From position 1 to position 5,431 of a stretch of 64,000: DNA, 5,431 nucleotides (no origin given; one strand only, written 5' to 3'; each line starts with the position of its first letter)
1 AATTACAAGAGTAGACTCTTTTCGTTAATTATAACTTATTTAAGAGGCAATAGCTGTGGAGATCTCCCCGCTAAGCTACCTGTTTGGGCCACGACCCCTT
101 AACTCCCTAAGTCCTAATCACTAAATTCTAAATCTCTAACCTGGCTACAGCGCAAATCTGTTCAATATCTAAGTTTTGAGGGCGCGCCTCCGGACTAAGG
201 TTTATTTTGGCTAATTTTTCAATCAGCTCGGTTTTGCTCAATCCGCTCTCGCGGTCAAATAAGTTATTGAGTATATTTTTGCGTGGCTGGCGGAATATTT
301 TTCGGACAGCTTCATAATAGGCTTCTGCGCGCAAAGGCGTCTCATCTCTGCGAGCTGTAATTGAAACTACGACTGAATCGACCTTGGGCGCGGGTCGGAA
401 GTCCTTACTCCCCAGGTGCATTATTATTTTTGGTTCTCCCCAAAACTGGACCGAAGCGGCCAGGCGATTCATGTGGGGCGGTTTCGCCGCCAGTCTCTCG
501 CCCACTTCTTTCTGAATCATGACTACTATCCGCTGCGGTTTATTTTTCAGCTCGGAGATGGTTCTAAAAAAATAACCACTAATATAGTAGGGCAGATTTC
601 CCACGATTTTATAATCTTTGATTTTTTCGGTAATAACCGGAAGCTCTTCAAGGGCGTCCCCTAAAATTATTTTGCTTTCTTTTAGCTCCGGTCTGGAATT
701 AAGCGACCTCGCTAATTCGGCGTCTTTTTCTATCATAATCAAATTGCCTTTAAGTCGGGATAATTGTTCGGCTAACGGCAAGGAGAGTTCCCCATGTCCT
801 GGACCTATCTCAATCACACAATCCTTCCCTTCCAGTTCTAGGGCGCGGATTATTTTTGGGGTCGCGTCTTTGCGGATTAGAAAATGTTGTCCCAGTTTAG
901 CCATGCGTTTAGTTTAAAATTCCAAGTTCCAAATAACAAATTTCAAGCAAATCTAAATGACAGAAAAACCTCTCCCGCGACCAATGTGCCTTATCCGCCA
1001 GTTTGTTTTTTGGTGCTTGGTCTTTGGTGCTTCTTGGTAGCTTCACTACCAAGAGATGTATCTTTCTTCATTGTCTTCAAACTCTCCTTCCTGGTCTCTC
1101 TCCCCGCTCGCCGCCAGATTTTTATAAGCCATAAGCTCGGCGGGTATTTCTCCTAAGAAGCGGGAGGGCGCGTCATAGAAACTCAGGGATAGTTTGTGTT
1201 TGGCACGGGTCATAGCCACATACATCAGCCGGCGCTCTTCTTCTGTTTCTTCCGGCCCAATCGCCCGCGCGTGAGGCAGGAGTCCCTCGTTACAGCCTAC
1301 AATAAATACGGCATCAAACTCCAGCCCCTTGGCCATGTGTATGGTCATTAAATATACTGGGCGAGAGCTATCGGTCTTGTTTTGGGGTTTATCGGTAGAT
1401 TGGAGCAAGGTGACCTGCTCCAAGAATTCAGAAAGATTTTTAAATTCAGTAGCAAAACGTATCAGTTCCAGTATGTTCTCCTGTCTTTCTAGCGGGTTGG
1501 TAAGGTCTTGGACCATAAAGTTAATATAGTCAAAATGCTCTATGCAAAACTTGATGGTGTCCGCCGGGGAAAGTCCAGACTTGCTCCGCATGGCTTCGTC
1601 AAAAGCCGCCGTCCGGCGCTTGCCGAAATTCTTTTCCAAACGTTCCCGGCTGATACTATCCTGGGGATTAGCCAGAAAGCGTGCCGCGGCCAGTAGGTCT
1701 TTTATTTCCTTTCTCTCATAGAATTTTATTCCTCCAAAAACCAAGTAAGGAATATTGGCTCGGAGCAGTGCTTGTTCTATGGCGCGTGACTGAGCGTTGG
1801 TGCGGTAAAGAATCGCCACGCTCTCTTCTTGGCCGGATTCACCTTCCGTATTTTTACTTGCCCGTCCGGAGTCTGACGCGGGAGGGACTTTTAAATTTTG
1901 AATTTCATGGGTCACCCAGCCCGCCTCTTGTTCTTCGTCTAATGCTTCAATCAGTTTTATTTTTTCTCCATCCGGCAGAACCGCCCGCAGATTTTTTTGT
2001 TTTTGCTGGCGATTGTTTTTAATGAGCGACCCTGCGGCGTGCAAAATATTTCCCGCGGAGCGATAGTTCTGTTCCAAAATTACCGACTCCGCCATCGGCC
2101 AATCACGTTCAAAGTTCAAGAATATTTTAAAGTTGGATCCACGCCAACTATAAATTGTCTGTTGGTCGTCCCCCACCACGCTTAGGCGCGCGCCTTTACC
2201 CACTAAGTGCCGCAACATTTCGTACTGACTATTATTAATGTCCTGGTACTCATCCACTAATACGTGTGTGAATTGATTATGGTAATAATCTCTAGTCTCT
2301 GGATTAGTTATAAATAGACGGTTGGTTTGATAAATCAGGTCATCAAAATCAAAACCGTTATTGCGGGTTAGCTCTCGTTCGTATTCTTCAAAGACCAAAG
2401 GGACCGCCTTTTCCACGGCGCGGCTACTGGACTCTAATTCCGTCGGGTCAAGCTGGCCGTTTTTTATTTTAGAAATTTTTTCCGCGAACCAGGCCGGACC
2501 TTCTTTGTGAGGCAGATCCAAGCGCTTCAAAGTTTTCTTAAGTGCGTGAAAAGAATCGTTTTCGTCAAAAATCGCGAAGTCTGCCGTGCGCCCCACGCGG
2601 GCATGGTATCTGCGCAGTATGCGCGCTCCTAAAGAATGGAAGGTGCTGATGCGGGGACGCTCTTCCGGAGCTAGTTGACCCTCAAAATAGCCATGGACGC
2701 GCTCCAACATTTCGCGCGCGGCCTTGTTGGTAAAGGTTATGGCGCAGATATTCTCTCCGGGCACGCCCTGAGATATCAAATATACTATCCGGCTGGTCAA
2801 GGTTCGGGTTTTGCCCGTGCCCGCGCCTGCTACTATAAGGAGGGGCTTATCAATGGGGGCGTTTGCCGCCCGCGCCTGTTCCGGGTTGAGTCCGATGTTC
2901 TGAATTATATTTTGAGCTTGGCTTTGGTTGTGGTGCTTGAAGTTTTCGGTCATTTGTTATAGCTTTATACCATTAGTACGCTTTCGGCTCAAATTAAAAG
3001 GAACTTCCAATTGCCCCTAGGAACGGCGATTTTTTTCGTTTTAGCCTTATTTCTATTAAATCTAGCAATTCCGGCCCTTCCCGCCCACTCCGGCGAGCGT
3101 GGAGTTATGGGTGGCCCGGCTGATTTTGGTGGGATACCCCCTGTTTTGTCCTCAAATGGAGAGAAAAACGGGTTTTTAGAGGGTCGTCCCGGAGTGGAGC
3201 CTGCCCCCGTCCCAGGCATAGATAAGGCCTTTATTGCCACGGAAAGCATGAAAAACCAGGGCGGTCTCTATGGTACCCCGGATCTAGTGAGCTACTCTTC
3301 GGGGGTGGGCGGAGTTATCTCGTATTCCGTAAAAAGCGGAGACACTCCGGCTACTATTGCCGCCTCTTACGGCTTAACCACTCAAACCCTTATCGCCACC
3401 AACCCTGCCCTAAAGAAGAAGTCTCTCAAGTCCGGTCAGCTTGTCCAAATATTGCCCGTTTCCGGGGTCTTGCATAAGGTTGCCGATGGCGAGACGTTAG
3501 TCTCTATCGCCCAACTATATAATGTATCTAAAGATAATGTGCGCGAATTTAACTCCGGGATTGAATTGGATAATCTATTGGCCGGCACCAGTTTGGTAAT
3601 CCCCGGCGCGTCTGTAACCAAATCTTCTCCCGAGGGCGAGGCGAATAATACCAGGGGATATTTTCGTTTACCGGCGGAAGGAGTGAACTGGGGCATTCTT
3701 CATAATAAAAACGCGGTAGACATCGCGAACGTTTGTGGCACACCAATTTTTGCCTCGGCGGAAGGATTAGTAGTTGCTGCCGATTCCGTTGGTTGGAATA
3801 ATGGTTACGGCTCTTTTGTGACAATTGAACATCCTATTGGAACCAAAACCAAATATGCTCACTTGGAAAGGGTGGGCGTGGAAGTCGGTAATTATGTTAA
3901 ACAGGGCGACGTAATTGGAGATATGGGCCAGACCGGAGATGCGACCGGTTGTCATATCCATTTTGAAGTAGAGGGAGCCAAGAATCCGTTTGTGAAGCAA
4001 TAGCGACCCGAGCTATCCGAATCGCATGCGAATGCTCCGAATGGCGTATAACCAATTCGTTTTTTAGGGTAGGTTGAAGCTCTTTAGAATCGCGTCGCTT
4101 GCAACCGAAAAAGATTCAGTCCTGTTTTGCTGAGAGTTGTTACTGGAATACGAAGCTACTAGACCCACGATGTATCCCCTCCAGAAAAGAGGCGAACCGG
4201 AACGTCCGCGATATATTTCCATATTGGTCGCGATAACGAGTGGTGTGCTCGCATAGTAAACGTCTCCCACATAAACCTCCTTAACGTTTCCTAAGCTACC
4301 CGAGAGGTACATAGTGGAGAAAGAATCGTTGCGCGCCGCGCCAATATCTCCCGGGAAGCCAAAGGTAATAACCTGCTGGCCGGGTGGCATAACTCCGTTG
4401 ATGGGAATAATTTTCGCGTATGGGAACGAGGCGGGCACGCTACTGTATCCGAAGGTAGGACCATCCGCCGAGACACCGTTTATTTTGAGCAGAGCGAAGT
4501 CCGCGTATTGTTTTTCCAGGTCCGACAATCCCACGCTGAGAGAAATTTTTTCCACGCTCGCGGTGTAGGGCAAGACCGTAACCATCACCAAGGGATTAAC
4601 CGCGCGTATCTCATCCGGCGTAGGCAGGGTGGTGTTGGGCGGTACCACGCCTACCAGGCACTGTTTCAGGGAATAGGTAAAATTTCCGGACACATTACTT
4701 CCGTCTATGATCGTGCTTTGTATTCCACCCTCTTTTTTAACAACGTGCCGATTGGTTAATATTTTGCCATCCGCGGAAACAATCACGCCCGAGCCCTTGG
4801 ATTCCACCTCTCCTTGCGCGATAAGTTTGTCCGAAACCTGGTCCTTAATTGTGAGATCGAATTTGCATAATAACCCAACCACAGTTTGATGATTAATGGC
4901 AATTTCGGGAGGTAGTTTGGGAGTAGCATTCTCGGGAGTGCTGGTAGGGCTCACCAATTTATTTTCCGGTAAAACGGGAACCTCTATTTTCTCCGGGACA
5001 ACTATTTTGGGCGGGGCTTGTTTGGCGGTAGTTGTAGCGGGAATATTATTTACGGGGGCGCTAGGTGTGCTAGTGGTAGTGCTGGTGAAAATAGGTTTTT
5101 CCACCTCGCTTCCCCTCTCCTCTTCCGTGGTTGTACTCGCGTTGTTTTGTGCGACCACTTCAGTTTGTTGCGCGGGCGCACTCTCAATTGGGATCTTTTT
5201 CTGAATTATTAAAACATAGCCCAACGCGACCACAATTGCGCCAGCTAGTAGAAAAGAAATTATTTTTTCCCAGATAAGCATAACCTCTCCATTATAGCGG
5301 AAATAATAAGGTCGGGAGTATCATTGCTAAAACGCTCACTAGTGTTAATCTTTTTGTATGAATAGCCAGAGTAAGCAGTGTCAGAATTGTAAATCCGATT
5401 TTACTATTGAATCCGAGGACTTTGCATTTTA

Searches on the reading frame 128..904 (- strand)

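Call 11: search_protein_families(library=pfam, proteins=[window:128-904:-])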
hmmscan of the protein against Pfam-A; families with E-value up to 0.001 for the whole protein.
window:128-904:- (258 aa): 1 family
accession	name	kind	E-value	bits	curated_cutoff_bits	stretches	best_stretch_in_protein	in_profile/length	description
PF00398.26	RrnaAD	-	1.1e-40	139.8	24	1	3-251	7-255/263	Ribosomal RNA adenine dimethylase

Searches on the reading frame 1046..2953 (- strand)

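Call 11: search_protein_families(library=pfam, proteins=[window:1046-2953:-])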
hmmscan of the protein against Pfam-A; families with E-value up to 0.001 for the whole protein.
window:1046-2953:- (635 aa): 8 families
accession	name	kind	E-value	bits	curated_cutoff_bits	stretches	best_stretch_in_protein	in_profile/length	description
PF00580.27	UvrD-helicase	-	4e-80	269.8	23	1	22-285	1-270/271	UvrD/REP helicase N-terminal domain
PF13361.12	UvrD_C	-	5.5e-66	223.8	25.6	2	292-468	2-166/350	UvrD-like helicase C-terminal domain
PF13245.12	AAA_19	-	3.2e-23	82.8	25.1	1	29-269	4-132/134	AAA domain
PF13538.12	UvrD_C_2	-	4.9e-13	49.2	27.4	1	533-590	2-51/52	UvrD-like helicase C-terminal domain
PF13604.12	AAA_30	-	8.6e-10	39.1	27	1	22-85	2-65/191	AAA domain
PF01443.25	Viral_helicase1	-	3.5e-05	24.2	21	0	507-589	153-225/228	Viral superfamily 1 RNA helicase core domain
PF13087.12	AAA_12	-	0.00019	21.5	27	0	480-589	98-189/195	AAA domain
PF13086.12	AAA_11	-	0.00054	20.2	27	0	22-90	2-75/257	AAA domain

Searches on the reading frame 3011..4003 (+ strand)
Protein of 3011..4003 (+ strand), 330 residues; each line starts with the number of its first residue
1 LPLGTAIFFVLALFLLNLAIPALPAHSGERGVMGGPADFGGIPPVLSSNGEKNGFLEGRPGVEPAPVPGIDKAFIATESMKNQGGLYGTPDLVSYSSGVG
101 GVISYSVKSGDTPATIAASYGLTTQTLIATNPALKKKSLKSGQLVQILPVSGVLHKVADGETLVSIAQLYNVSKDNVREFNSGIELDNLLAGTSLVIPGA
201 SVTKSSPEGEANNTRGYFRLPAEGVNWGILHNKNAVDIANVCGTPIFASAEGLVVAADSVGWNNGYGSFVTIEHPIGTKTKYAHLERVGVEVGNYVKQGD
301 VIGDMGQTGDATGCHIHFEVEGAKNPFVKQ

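Call 11: search_protein_families(library=pfam, proteins=[window:3011-4003:+])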
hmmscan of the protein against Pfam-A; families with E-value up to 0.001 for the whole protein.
window:3011-4003:+ (330 aa): 6 families
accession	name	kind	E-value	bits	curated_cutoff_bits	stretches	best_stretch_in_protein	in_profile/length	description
PF01551.29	Peptidase_M23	-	3e-25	88.7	28.7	1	233-325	3-92/96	Peptidase family M23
PF01476.26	LysM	-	3.7e-17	62.5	20.9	2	105-147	1-42/43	LysM domain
PF23577.1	LysM_RLK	-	2.3e-07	31.2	27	0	159-187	7-35/44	LysM domain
PF23473.1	LysM3_LYK4_5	-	4.4e-06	27.1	29.3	0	103-131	3-31/48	LYK4/5 LysM3 domain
PF23446.1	LysM1_NFP_LYK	-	0.00033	21.9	36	0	161-198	16-54/60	NFP/LYK LysM1 domain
PF23472.1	LysM2_CERK1_LYK3_4_5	-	0.0007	19.9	27.4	0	103-147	6-53/56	LYK3/4/5 LysM2 domain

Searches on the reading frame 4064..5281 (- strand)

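Call 8: search_protein_families(library=pfam, proteins=[window:4064-5281:-])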
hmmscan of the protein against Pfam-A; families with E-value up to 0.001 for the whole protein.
window:4064-5281:- (405 aa): 2 families
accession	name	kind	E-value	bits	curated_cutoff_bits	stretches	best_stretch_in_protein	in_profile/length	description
PF13365.12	Trypsin_2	-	3.2e-12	47.8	27.6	1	163-373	1-143/144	Trypsin-like peptidase domain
PF00089.32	Trypsin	-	0.0005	20.4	20.6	0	159-189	18-52/220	Trypsin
